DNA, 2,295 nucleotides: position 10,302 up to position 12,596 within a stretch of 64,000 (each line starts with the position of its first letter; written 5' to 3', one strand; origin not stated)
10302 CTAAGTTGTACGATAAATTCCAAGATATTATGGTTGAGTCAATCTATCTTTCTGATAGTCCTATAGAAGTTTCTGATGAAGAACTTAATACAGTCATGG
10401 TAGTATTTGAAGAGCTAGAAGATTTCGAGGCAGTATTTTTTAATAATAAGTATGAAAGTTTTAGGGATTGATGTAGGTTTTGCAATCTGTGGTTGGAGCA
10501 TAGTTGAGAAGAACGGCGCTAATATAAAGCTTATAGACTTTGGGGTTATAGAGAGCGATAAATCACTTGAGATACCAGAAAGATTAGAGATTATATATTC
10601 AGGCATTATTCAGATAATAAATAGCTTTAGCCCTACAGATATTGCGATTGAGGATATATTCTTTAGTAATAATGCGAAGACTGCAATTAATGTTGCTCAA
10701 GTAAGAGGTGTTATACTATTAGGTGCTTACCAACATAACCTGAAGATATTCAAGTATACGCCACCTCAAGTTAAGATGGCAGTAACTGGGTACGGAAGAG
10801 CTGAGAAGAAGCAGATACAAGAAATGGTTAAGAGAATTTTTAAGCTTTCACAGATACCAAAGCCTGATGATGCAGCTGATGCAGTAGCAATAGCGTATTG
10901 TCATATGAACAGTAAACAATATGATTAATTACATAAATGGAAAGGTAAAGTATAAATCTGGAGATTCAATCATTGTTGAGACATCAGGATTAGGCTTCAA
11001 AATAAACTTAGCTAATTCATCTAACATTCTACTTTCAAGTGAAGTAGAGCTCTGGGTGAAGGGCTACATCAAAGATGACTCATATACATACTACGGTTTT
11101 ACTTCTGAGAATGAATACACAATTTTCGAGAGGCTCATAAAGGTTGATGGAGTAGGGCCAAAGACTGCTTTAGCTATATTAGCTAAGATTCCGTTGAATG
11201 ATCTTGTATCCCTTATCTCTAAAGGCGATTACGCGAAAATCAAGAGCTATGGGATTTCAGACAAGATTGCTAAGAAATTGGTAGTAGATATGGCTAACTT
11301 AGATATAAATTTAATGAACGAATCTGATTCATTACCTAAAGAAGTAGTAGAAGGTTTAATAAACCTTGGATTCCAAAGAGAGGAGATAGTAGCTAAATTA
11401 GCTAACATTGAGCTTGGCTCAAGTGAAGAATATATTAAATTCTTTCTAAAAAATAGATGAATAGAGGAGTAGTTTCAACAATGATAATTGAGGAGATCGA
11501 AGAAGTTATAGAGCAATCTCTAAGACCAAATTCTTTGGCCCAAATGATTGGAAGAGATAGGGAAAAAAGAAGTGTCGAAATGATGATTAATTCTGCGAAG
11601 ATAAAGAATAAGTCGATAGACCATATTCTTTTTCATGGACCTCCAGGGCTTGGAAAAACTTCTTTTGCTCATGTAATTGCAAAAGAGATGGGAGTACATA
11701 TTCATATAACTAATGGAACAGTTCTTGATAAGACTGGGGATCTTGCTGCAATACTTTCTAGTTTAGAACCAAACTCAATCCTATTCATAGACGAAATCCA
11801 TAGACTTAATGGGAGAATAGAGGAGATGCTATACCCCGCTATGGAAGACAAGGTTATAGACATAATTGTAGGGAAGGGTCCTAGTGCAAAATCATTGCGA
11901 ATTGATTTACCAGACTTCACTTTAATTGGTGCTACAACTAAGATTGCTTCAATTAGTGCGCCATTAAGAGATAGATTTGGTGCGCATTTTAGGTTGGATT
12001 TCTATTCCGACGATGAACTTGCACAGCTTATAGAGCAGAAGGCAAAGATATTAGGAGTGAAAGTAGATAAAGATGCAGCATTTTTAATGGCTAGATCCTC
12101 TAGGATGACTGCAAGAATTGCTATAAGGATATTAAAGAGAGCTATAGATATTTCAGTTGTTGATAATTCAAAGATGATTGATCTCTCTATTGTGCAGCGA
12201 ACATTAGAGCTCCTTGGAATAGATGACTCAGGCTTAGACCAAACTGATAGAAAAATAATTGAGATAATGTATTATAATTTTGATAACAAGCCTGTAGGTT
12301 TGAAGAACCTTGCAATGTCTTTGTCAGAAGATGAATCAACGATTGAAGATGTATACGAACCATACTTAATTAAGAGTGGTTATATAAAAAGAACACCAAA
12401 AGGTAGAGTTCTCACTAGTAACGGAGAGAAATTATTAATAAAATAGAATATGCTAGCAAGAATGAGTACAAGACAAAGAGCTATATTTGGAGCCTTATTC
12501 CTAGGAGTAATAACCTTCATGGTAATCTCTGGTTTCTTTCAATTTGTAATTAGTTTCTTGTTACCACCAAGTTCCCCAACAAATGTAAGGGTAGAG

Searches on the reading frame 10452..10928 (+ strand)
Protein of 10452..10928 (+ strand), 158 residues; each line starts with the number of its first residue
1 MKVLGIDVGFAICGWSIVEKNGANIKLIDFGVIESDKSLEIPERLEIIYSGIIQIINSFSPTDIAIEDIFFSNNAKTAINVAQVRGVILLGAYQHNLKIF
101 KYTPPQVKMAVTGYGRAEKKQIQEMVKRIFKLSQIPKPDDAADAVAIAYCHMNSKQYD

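Call 10: search_protein_families(library=pfam, proteins=[window:10452-10928:+], max_evalue=0.001)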
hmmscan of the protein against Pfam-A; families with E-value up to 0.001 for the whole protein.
window:10452-10928:+ (158 aa): 2 families
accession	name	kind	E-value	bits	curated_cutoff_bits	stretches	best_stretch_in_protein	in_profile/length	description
PF02075.23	RuvC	-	1.9e-50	171.1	22.2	1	3-151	1-148/148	Crossover junction endodeoxyribonuclease RuvC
PF07066.17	DUF3882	-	0.00064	20.1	22.1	1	31-150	34-155/162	Lactococcus phage M3 protein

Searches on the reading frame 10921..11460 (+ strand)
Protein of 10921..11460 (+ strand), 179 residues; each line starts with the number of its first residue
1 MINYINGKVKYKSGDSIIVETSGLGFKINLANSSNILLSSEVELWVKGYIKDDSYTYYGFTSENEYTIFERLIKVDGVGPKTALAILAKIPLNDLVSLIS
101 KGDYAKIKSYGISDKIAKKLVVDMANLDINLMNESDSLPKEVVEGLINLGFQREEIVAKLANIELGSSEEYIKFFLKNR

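Call 10: search_protein_families(library=pfam, proteins=[window:10921-11460:+], max_evalue=0.001)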
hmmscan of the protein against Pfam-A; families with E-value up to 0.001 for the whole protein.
window:10921-11460:+ (179 aa): 3 families
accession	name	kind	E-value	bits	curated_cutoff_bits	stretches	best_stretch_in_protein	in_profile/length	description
PF01330.27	RuvA_N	-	1.4e-10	41.5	23.6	1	1-59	1-61/61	RuvA N terminal domain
PF14520.12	HHH_5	-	8.8e-08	33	27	1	69-122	1-53/57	Helix-hairpin-helix domain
PF00633.29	HHH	-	0.00074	19.7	24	0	71-88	12-29/30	Helix-hairpin-helix motif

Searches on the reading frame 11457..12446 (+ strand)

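Call 10: search_protein_families(library=pfam, proteins=[window:11457-12446:+], max_evalue=0.001)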
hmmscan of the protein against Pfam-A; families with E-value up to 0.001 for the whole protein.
window:11457-12446:+ (329 aa): 11 families
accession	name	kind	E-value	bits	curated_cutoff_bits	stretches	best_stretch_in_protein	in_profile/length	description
PF05496.18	RuvB_N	-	6.1e-67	224.8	27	1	22-180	1-159/159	Holliday junction DNA helicase RuvB P-loop domain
PF05491.19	RuvB_C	-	1.1e-25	89.8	24.7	1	258-327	2-71/72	RuvB C-terminal winged helix domain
PF00004.35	AAA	-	1.2e-20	74.7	21.2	1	57-180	1-129/131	ATPase family associated with various cellular activities (AAA)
PF17864.7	AAA_lid_4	-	4.3e-17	62.1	27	1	183-256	1-74/74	RuvB AAA lid domain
PF07728.20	AAA_5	-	2.1e-07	31.5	22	0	104-174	65-139/139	AAA domain (dynein-related subfamily)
PF06068.19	TIP49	-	7.7e-06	25.8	23.8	1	29-85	25-81/347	TIP49 P-loop domain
PF01078.27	Mg_chelatase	-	0.00013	21.9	20.3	0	49-75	17-43/207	Magnesium chelatase, subunit ChlI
PF05673.19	DUF815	-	0.00018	21.2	23.8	0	22-114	22-116/249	Protein of unknown function (DUF815)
PF00158.32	Sigma54_activat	-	0.00048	20.3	20.2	0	106-141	94-129/168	Sigma-54 interaction domain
PF00910.28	RNA_helicase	-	0.00066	20.6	21.5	0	57-120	1-64/105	RNA helicase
PF07726.17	AAA_3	-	0.00082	19.7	27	0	56-83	1-28/131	ATPase family associated with various cellular activities (AAA)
